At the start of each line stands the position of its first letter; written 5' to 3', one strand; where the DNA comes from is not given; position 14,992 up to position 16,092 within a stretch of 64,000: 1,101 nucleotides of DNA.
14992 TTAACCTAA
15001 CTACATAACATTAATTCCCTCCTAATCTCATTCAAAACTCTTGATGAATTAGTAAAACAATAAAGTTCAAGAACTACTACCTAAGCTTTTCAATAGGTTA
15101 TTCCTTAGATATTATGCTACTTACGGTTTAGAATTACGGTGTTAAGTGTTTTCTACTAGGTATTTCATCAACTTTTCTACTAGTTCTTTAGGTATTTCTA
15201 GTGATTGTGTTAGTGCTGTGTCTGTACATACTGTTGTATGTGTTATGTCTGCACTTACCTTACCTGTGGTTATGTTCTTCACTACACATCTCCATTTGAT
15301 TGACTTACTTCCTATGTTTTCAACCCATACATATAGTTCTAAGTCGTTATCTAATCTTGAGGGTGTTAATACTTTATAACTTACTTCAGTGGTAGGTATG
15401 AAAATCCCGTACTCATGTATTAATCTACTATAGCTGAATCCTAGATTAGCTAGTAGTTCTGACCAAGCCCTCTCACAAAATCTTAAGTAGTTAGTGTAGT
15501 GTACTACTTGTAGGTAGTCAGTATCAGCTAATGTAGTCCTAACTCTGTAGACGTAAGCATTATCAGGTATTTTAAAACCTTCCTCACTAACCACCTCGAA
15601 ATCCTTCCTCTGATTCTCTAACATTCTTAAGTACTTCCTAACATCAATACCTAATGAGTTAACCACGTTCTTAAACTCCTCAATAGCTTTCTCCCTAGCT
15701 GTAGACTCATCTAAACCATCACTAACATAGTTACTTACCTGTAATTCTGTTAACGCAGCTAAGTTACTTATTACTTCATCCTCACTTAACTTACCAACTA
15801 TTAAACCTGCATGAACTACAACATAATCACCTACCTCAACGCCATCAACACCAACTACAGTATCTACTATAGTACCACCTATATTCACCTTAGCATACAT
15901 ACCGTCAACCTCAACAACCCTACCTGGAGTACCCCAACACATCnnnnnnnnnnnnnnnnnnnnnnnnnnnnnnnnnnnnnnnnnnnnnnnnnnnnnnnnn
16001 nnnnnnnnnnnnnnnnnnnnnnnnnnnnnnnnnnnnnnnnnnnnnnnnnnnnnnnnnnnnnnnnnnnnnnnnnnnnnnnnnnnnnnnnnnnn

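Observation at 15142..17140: HypC fused to a hotdog acyl-CoA thioesterase, paired only with HypD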

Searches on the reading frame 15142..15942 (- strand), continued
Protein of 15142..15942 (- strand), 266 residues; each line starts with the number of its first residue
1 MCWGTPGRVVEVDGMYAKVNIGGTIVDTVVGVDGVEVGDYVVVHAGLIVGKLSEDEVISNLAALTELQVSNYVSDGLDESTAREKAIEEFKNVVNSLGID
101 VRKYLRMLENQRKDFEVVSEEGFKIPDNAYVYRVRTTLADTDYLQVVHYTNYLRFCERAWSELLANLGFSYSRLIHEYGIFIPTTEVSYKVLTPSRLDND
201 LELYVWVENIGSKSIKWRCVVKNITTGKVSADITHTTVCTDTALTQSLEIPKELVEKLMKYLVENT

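Call 56: find_homologous_proteins(query=L008:10822-11883:+, max_evalue=1e-40)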
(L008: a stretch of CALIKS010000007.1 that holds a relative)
Query L008:10822-11883:+ (353 aa): 7974 proteins with E <= 1e-40 among 8000 candidates; the best 120 are listed.
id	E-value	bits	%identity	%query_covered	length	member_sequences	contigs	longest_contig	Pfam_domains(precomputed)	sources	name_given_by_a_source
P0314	6.3e-214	728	94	98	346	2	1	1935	PF00586.30,PF02769.28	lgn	-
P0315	6.8e-199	678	84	99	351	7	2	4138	PF00586.30,PF02769.28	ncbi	ncbi:MAG: hydrogenase expression/formation protein HypE [Nitrososphaerota archaeon]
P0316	2.7e-197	673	83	99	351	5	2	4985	PF00586.30,PF02769.28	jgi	-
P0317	9.5e-196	668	82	99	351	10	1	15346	PF00586.30,PF02769.28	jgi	-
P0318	1.1e-177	608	79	95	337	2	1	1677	PF00586.30,PF02769.28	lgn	-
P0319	1.0e-120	421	56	99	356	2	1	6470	PF00586.30,PF02769.28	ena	-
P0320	1.8e-117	410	55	99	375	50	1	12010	PF00586.30,PF02769.28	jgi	-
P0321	5.3e-117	409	56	100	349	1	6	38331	PF00586.30,PF02769.28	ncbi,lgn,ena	-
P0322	9.8e-117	408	54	100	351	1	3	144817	PF00586.30,PF02769.28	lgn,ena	-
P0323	1.5e-116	407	55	99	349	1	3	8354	PF00586.30,PF02769.28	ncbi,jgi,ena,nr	ncbi:MAG: hydrogenase expression/formation protein HypE [Thermoproteota archaeon]|nr:MAG: hydrogenas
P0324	3.6e-116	406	53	99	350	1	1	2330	PF00586.30,PF02769.28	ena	-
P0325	3.9e-116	406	53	99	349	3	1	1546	PF00586.30,PF02769.28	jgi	jgi:hydrogenase expression/formation protein HypE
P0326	7.0e-116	405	53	99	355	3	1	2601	PF00586.30,PF02769.28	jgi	jgi:hydrogenase expression/formation protein HypE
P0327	7.9e-116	405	55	100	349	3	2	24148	PF00586.30,PF02769.28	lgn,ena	-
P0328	1.1e-115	405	54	99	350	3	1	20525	PF00586.30,PF02769.28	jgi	-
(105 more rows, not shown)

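Call 59: search_protein_families(library=pfam, proteins=[L021:7109-8704:-, L021:5540-7042:-, L021:10783-11094:+, L021:11074-11871:-, L021:12522-13730:-, L021:14523-15176:-, L021:15561-16733:-, L021:17405-18490:-, L021:19020-20204:+, L021:20201-20770:+], max_evalue=0.001)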
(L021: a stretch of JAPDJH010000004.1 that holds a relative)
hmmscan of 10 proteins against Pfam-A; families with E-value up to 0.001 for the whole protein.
L021:7109-8704:- (531 aa): 2 families
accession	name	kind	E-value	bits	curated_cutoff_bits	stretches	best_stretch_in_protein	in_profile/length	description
PF04055.27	Radical_SAM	-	5.4e-29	101.9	29.5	1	96-253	1-164/166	Radical SAM superfamily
PF23545.1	Zn_ribbon_HMPTM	-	2.1e-22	78.9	27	1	4-46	2-44/45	HMPTM N-terminal zinc ribbon domain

L021:5540-7042:- (500 aa): 2 families
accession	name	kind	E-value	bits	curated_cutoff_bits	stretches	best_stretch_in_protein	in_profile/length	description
PF01837.22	HcyBio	-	2.2e-146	487.7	26.2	1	18-355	1-349/349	Homocysteine biosynthesis enzyme, sulfur-incorporation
PF00571.33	CBS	-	2.9e-29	101.6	24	2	381-431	2-52/57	CBS domain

L021:10783-11094:+ (103 aa): 1 family
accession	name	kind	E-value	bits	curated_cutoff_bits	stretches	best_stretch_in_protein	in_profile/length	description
PF02597.26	ThiS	-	1.9e-15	57.6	22.5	1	5-92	1-76/76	ThiS family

L021:11074-11871:- (265 aa): 4 families
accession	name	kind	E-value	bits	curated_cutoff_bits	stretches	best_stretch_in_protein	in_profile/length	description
PF13478.12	XdhC_C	-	2.1e-36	125.6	29.7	1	109-246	1-125/125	XdhC Rossmann domain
PF02625.21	XdhC_CoxI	-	2.8e-25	88.4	24.3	1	13-78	2-67/68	XdhC and CoxI family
PF13241.12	NAD_binding_7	-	0.00061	20.8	22.1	0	108-175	9-71/104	Putative NAD(P)-binding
PF00070.33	Pyr_redox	-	0.00099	20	22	0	108-162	1-56/82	Pyridine nucleotide-disulphide oxidoreductase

L021:12522-13730:- (402 aa): 6 families
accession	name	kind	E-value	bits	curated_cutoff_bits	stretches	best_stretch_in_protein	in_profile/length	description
PF00266.25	Aminotran_5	-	5.8e-142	473.5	21.5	1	20-390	1-371/371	Aminotransferase class-V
PF00155.27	Aminotran_1_2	-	1.2e-11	44.9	19.7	1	61-196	41-189/361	Aminotransferase class I and II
PF01053.26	Cys_Met_Meta_PP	-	1.5e-08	34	27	1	103-221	89-201/381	Cys/Met metabolism PLP-dependent enzyme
PF01041.23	DegT_DnrJ_EryC1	-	2.1e-07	30.9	19.8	1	80-198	39-151/360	DegT/DnrJ/EryC1/StrS aminotransferase family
PF01212.27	Beta_elim_lyase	-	5.4e-07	29.6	27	1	80-236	47-217/288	Beta-eliminating lyase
PF03841.19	SelA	-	7.7e-05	22.3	22.8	1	125-238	107-233/367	L-seryl-tRNA selenium transferase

L021:14523-15176:- (217 aa): 0 families

L021:15561-16733:- (390 aa): 1 family
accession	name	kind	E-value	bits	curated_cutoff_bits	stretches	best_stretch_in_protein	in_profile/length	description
PF00266.25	Aminotran_5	-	1.8e-70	238.3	21.5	1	4-366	2-369/371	Aminotransferase class-V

L021:17405-18490:- (361 aa): 1 family
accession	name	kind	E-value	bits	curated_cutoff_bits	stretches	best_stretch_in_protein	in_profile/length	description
PF01996.21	F420_ligase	-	2.5e-71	240.1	25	1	118-333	1-217/218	F420-0:Gamma-glutamyl ligase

L021:19020-20204:+ (394 aa): 3 families
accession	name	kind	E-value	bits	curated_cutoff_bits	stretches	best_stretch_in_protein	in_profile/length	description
PF01855.24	POR_N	-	2e-79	267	27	1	14-234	2-229/231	Pyruvate flavodoxin/ferredoxin oxidoreductase, thiamine diP-bdg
PF17147.9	PFOR_II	-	1.3e-28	99.7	27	1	257-359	1-101/102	Pyruvate:ferredoxin oxidoreductase core domain II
PF02780.25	Transketolase_C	-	0.0001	22.6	25.9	1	255-326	8-79/124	Transketolase, C-terminal domain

L021:20201-20770:+ (190 aa): 2 families
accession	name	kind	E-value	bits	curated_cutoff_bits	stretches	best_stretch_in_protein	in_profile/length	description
PF02775.26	TPP_enzyme_C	-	1.1e-21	77.6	21.9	1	43-181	2-129/151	Thiamine pyrophosphate enzyme, C-terminal TPP binding domain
PF13292.11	DXP_synthase_N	-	1.6e-05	24.7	21.2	1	69-127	115-173/274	1-deoxy-D-xylulose-5-phosphate synthase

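Call 60: search_protein_families(library=pfam, proteins=[L015:3822-4322:+, L015:4316-4558:-, L015:4555-4959:-, L015:4956-6719:-, L015:6664-7686:-, L015:8281-10005:-, L015:10097-11335:+, L015:673-1386:-, L036:1-930:+], max_evalue=0.001)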
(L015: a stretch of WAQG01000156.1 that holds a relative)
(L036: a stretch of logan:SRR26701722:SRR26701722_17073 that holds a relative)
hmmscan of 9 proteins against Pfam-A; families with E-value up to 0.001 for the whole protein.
L015:3822-4322:+ (166 aa): 1 family
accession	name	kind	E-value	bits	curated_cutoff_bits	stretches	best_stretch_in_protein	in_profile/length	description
PF01750.23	HycI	-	5.9e-20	71.9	23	1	36-158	3-129/130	Hydrogenase maturation protease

L015:4316-4558:- (80 aa): 0 families

L015:4555-4959:- (134 aa): 0 families

L015:4956-6719:- (587 aa): 1 family
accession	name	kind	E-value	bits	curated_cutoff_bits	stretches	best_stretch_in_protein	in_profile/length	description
PF00374.24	NiFeSe_Hases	-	6.1e-80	270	25.8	2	182-572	153-507/508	Nickel-dependent hydrogenase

L015:6664-7686:- (340 aa): 2 families
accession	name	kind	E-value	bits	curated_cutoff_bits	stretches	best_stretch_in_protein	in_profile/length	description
PF14720.11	NiFe_hyd_SSU_C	-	1.2e-23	83.7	27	1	227-300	1-75/80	NiFe/NiFeSe hydrogenase small subunit C-terminal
PF01058.29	Oxidored_q6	-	7e-21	74.7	27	1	37-201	1-125/128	NADH ubiquinone oxidoreductase, 20 Kd subunit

L015:8281-10005:- (574 aa): 0 families

L015:10097-11335:+ (412 aa): 2 families
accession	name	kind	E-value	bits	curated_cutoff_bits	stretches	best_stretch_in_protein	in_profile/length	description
PF01979.26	Amidohydro_1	-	4e-16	59.6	25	1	301-398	227-340/345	Amidohydrolase family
PF07969.17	Amidohydro_3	-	8.6e-13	49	29.7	1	344-391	406-453/472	Amidohydrolase family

L015:673-1386:- (237 aa): 0 families

L036:1-930:+ (309 aa): 1 family
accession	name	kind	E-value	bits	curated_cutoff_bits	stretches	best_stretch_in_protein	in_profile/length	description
PF01924.21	HypD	-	1.4e-88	297.8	25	1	2-297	73-349/351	Hydrogenase formation hypA family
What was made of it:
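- L015 has hypD, hypC-TE and HycI beside an uptake-type small and large subunit pair (call 60).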

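Call 72: search_protein_families(library=pfam, proteins=[L017:1592-2023:+, L017:616-1527:-, L017:7430-8122:-, L014:16226-16978:-, L014:17073-17474:+, L014:12416-13756:+, L005:10609-11118:+, L005:11115-12170:+, L005:12203-12883:+, L014:8846-9340:-], max_evalue=0.001)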
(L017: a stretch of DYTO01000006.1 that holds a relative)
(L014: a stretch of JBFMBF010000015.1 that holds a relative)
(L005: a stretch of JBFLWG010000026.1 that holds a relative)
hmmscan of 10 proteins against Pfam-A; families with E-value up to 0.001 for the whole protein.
L017:1592-2023:+ (143 aa): 2 families
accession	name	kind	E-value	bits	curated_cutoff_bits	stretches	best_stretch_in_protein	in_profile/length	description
PF08753.17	NikR_C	-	4.6e-25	88.1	22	1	66-140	2-76/77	NikR C terminal nickel binding domain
PF01402.27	RHH_1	-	4.1e-09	36.5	20.5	1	16-52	3-38/39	Ribbon-helix-helix protein, copG family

L017:616-1527:- (303 aa): 0 families

L017:7430-8122:- (230 aa): 1 family
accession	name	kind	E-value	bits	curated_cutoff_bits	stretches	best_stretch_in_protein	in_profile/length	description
PF02811.25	PHP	-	2.6e-15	57.6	26.4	1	6-171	1-162/164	PHP domain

L014:16226-16978:- (250 aa): 1 family
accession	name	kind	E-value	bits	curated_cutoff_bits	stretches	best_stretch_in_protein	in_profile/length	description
PF01694.28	Rhomboid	-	9.4e-28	97.6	22.6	1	59-205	6-141/143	Rhomboid domain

L014:17073-17474:+ (133 aa): 1 family
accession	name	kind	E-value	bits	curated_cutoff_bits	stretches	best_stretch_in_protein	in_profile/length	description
PF01155.25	HypA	-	3.1e-22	79.2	28.9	1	1-131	1-112/112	Hydrogenase/urease nickel incorporation, metallochaperone, hypA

L014:12416-13756:+ (446 aa): 0 families

L005:10609-11118:+ (169 aa): 0 families

L005:11115-12170:+ (351 aa): 0 families

L005:12203-12883:+ (226 aa): 0 families

L014:8846-9340:- (164 aa): 0 families
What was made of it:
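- hypA in L014 (call 72).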

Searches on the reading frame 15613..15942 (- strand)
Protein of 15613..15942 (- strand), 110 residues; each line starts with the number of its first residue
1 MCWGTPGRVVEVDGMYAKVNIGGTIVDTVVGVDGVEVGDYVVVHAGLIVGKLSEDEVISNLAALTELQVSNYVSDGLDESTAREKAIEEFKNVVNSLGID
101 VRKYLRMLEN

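Call 74: search_solved_structures(query=window:15613-15942:-, show_alignments=4, max_evalue=0.1)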
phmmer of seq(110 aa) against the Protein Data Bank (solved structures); distinct sequences matched with E-value up to 0.1: 7.
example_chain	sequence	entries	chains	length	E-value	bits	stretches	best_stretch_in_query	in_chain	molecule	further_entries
2z1c_A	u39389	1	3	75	1.4e-07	34.9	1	1-68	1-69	Hydrogenase expression/formation protein HypC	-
3vyr_A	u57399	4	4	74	7e-07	32.7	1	2-68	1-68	Hydrogenase expression/formation protein HypC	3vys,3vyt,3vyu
2ot2_A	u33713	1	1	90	0.00011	25.7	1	1-66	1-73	Hydrogenase isoenzymes formation protein hypC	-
3d3r_A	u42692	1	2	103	0.0012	22.3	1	1-67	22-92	Hydrogenase assembly chaperone hypC/hupF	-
2dfv_A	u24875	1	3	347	0.017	18.7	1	21-52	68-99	Probable L-threonine 3-dehydrogenase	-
2d8a_A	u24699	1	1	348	0.017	18.6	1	21-52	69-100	Probable L-threonine 3-dehydrogenase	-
6gv5_A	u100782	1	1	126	0.022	18.3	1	43-96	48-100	Hyperosmolarity resistance protein Emb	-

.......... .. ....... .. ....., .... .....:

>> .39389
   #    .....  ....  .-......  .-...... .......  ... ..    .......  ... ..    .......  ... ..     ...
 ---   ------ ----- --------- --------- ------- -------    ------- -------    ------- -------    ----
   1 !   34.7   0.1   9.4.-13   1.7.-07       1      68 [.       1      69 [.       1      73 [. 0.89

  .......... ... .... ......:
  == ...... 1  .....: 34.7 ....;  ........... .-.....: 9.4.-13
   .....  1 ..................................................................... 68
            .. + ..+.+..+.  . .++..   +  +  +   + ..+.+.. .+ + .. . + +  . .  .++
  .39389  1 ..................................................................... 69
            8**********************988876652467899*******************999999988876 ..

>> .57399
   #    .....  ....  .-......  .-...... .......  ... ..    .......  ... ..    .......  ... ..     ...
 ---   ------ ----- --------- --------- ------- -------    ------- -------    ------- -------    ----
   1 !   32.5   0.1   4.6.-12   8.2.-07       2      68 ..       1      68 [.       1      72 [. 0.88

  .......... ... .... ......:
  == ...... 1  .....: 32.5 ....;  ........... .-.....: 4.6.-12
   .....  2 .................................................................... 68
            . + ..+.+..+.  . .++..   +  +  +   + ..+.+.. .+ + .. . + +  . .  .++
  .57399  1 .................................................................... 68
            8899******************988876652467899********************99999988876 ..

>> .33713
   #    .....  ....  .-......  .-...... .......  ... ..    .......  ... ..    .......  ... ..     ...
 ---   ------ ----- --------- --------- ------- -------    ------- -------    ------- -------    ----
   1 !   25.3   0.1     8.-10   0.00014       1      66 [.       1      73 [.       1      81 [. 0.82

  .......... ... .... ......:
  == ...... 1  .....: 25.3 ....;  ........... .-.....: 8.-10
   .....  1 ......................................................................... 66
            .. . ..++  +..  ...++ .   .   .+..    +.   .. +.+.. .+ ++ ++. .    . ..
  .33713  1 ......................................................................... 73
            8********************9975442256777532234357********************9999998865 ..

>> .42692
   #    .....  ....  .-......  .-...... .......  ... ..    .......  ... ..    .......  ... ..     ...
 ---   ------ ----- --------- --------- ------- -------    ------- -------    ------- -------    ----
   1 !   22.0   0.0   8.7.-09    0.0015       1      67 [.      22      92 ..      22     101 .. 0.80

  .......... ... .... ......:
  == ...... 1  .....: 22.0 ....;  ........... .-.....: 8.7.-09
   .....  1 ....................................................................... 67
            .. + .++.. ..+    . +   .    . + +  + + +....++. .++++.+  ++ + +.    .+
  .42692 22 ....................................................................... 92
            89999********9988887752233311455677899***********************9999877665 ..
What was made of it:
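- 15784..15942 (-): HypC OB-fold module (residues 1-53), with Cys2 (codon 15937-15939) and His44 of the VHAG motif. Aligns from Met1-Cys2 with T. kodakarensis HypC 2z1c and E. coli HypC 2ot2, including the VH.G histidine (call 74).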
